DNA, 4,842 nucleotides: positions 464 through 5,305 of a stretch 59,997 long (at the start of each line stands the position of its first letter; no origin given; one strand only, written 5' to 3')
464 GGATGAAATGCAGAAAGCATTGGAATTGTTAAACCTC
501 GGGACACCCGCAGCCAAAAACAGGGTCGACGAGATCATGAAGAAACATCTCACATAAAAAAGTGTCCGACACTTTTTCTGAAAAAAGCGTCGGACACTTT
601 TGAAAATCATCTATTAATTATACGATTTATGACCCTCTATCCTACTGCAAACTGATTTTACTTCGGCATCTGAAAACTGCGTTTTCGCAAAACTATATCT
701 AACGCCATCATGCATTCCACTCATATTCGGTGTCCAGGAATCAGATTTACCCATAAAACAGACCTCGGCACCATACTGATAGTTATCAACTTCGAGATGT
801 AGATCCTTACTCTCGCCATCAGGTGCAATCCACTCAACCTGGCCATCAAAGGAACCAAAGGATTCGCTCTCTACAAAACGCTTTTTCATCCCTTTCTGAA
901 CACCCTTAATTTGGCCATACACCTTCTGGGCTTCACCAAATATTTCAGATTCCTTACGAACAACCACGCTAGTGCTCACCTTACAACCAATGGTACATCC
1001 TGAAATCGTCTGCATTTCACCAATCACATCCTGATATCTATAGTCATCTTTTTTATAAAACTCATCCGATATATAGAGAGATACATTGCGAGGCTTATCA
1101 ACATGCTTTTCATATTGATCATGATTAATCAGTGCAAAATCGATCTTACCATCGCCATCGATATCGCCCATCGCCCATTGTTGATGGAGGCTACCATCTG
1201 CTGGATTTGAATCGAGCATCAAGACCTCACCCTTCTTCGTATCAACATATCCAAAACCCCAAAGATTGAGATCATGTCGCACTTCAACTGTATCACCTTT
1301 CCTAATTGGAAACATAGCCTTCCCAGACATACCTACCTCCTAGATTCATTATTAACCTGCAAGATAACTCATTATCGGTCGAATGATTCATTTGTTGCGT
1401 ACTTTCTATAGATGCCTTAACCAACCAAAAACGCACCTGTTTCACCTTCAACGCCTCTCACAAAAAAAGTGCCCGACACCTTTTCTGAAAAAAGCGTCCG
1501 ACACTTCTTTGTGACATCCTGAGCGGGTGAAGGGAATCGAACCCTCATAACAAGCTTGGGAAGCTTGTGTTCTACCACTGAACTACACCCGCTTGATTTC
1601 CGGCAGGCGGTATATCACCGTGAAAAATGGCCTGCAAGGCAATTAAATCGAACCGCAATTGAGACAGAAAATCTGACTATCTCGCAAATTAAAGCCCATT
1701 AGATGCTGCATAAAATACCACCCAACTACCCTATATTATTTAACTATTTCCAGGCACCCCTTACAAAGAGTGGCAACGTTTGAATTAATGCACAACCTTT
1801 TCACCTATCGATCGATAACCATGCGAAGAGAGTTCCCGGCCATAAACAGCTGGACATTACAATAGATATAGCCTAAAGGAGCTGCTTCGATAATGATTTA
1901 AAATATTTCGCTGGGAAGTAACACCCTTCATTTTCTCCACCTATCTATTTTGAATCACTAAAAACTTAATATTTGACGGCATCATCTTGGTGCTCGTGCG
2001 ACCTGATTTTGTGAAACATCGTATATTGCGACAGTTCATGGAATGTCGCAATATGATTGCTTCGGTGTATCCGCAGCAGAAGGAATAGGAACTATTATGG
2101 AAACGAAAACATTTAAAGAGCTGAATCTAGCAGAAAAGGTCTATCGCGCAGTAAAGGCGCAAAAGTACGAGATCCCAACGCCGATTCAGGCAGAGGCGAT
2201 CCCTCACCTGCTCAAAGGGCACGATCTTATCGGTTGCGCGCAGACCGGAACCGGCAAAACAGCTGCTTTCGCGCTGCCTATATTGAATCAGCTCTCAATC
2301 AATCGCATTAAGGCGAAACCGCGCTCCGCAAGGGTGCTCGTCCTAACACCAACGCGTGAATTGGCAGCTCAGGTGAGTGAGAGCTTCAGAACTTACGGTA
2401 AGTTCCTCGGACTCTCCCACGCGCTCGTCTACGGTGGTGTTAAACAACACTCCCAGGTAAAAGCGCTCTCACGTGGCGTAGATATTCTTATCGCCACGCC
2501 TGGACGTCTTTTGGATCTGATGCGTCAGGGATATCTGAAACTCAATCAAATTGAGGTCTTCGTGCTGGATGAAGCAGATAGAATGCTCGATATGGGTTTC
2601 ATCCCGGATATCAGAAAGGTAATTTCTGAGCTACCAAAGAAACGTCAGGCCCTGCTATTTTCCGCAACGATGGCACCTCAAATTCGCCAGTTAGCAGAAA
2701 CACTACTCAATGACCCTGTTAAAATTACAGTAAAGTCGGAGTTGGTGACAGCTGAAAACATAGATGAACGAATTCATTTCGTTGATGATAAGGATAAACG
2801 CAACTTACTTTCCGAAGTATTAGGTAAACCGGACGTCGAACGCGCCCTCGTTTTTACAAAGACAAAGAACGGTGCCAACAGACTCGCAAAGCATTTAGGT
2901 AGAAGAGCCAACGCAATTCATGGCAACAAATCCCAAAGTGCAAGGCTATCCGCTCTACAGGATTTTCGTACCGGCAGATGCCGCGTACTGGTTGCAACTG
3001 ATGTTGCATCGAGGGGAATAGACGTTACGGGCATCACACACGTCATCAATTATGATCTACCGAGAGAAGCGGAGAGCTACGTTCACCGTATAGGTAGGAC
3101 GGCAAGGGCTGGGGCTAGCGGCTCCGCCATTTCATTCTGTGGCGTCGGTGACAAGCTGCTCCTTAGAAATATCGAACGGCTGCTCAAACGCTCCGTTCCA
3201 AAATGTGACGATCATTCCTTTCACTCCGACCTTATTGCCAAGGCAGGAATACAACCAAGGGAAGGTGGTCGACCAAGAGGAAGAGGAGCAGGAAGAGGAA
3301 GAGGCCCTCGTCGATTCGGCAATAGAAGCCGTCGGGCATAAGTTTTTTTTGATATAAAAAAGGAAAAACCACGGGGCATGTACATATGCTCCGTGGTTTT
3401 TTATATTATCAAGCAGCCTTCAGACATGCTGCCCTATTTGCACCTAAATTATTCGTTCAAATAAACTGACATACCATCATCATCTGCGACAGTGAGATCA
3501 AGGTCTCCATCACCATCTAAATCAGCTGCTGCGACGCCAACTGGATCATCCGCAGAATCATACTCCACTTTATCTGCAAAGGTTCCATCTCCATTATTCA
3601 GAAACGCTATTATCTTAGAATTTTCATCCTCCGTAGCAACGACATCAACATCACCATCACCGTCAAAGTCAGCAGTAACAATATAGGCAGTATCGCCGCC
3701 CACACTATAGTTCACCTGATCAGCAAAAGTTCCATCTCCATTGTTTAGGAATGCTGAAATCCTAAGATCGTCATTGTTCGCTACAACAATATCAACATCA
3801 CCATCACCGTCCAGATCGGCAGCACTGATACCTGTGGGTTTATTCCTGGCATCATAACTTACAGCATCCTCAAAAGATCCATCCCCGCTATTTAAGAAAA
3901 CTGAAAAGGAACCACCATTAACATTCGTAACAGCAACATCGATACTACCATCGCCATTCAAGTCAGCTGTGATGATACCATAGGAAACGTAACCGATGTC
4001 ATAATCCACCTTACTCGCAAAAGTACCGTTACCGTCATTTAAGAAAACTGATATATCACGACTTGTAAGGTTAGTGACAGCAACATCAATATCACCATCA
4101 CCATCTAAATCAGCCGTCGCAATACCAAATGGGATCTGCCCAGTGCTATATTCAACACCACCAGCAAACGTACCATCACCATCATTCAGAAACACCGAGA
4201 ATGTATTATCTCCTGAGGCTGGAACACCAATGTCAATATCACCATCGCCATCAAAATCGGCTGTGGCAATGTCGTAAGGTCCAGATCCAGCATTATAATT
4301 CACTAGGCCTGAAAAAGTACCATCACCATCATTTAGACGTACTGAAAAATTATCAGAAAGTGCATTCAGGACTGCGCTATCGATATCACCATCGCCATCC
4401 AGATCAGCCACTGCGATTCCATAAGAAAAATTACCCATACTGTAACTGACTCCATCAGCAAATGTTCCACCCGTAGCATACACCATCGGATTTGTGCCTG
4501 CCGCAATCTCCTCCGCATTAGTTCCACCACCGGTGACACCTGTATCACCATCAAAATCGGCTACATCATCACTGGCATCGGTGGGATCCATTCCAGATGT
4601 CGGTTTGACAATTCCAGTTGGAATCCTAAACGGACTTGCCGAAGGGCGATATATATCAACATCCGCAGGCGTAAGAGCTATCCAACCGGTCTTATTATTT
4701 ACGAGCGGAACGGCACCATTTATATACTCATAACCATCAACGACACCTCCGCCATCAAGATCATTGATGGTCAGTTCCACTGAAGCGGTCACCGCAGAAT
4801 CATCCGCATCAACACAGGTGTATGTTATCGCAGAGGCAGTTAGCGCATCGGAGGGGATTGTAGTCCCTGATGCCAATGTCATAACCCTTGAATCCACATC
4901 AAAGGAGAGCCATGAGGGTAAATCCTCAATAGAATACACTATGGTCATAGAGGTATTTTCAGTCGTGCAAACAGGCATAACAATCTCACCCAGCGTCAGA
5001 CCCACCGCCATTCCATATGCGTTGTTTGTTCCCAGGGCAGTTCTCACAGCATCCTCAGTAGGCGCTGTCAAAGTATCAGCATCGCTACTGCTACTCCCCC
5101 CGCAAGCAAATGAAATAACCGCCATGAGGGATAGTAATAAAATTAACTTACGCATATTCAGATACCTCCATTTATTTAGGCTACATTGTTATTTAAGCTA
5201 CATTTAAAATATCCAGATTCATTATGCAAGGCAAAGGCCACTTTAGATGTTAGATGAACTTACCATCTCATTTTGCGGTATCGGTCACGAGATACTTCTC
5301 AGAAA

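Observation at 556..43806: Nine copies of one 19-nt perfect palindrome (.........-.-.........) at the borders of the lineage-specific genes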

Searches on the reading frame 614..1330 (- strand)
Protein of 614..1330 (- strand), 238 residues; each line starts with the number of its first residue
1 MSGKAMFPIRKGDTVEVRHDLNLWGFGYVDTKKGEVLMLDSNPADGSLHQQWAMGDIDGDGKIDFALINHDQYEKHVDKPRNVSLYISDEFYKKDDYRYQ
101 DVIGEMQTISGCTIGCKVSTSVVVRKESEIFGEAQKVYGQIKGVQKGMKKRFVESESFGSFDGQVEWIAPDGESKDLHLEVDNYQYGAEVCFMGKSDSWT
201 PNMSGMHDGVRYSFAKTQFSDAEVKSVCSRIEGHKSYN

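Call 10: search_protein_families(library=pfam, proteins=[window:614-1330:-])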
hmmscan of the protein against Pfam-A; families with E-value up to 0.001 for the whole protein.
window:614-1330:- (238 aa): 0 families

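Call 70: find_homologous_proteins(query=window:614-1330:-, max_evalue=0.00001)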
Query window:614-1330:- (238 aa): 1 proteins with E <= 0.00001 among 61 candidates.
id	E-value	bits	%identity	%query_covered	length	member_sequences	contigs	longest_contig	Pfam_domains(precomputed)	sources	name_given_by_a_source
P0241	1.4e-159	547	100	100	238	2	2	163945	-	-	-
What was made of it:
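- Tried and rejected: None found, so cassette co-travel could not be tested (call 70).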

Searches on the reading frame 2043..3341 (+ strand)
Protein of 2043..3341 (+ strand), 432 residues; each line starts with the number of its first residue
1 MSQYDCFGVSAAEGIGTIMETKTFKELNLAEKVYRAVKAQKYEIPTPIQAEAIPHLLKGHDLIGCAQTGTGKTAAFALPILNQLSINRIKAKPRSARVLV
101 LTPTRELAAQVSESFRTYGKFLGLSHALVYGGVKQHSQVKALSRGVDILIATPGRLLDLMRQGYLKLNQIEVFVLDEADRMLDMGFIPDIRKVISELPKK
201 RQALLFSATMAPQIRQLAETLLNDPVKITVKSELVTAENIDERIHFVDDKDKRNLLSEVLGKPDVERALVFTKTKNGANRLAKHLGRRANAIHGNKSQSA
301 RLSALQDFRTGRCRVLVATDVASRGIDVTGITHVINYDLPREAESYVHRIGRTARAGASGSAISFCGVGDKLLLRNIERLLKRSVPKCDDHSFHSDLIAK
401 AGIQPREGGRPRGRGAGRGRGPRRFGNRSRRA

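Call 20: search_protein_families(library=pfam, proteins=[window:2043-3341:+])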
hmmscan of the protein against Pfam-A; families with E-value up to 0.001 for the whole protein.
window:2043-3341:+ (432 aa): 4 families
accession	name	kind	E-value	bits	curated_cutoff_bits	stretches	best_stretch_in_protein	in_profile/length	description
PF00270.35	DEAD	-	3.5e-54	183.4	26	1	46-215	1-165/167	DEAD/DEAH box helicase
PF00271.37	Helicase_C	-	1.7e-33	115.6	23.5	1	252-357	2-110/110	Helicase conserved C-terminal domain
PF04851.21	ResIII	-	2.3e-09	37.8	22.5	1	48-210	7-162/164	Type III restriction enzyme, res subunit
PF13245.12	AAA_19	-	0.00037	21.1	25.1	0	49-198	1-115/134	AAA domain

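Call 52: find_encoding_contigs(protein=window:2043-3341:+, flank=10000, max_places=3)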
Protein window:2043-3341:+ (432 aa): 1 contig read that carries it; 1 place shown.
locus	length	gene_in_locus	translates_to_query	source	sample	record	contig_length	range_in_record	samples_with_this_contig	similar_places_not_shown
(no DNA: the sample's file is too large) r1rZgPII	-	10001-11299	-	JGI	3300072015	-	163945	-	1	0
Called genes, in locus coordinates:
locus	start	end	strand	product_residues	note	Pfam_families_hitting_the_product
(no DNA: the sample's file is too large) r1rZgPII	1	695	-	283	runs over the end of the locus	-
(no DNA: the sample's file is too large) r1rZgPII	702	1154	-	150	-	-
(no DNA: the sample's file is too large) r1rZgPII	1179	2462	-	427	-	PF01979:Amidohydro_1, PF07969:Amidohydro_3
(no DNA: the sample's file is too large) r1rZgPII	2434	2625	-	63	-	PF03884:YacG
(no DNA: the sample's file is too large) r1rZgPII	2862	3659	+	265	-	PF02625:XdhC_CoxI, PF13478:XdhC_C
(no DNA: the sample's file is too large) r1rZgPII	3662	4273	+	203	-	PF12804:NTP_transf_3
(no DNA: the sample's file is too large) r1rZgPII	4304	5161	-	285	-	PF00941:FAD_binding_5, PF03450:CO_deh_flav_C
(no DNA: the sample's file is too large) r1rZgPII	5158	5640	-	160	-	PF00111:Fer2 (weak), PF01799:Fer2_2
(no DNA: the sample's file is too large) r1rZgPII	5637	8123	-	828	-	PF01315:Ald_Xan_dh_C, PF02738:MoCoBD_1, PF20256:MoCoBD_2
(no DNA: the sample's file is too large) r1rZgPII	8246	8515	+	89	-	-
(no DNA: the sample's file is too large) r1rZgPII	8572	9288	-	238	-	-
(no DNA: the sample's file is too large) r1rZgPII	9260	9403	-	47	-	-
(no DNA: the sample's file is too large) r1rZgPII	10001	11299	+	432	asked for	PF00270:DEAD, PF04851:ResIII, PF00271:Helicase_C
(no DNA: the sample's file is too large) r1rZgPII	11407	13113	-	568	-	-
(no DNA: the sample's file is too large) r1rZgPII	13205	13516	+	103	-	-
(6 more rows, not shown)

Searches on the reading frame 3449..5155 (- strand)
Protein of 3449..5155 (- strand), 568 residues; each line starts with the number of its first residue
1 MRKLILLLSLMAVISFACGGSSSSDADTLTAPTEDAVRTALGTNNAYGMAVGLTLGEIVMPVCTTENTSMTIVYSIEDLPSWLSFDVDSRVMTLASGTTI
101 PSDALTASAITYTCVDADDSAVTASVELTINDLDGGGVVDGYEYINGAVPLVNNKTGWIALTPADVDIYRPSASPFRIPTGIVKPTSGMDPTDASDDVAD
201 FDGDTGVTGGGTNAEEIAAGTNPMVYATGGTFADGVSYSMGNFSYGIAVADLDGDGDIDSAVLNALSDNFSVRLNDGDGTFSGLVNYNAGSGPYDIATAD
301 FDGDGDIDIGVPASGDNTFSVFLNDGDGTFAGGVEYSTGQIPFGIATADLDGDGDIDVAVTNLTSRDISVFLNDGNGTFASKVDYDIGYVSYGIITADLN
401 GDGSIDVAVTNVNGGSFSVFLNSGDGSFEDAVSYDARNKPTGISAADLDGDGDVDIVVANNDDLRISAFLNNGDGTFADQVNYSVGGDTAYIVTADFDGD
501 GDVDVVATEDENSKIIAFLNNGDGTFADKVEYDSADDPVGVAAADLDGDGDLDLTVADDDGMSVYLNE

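Call 20: search_protein_families(library=pfam, proteins=[window:3449-5155:-])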
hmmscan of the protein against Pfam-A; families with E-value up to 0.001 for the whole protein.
window:3449-5155:- (568 aa): 2 families
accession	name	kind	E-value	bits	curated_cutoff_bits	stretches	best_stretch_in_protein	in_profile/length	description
PF13517.12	FG-GAP_3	-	4.3e-57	191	26.9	6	496-554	1-59/61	FG-GAP-like repeat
PF01839.29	FG-GAP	-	2.8e-08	33.9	22.1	0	441-460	3-22/37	FG-GAP repeat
